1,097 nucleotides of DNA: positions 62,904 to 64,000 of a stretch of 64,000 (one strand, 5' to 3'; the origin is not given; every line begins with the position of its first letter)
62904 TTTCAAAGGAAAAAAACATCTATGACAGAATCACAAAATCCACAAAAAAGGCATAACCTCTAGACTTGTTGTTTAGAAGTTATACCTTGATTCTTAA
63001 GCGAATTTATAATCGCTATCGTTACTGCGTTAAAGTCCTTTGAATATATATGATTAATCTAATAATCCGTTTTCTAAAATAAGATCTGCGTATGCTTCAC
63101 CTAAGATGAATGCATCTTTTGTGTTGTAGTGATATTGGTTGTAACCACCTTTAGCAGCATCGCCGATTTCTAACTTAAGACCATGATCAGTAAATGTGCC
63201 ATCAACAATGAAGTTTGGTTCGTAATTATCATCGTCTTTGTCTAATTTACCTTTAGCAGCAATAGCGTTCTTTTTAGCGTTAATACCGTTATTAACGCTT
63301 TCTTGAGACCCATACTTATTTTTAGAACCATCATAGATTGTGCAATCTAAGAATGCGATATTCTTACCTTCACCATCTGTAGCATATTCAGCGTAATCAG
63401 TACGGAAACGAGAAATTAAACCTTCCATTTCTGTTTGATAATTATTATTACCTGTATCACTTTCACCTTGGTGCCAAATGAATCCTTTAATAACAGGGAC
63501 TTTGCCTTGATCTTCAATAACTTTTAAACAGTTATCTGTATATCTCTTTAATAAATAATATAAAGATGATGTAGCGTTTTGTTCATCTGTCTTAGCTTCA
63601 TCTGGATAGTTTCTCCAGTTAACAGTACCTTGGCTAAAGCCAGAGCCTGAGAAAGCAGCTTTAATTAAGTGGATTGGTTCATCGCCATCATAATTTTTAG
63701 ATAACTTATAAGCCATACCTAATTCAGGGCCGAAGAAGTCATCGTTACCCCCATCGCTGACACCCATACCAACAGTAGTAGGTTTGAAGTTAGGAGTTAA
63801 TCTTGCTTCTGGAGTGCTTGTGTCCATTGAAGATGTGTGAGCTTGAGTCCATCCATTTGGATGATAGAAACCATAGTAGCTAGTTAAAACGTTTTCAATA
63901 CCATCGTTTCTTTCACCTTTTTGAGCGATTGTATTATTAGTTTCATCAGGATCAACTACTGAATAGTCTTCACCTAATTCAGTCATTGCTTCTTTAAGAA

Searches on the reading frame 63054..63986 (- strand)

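Call 7: search_protein_families(library=pfam, proteins=[window:63054-63986:-], max_evalue=0.001)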
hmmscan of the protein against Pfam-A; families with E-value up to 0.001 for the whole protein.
window:63054-63986:- (310 aa): 1 family
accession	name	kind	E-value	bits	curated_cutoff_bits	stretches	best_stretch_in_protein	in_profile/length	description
PF03629.24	SASA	-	4.2e-11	43.3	24.8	1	82-235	61-186/226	Carbohydrate esterase, sialic acid-specific acetylesterase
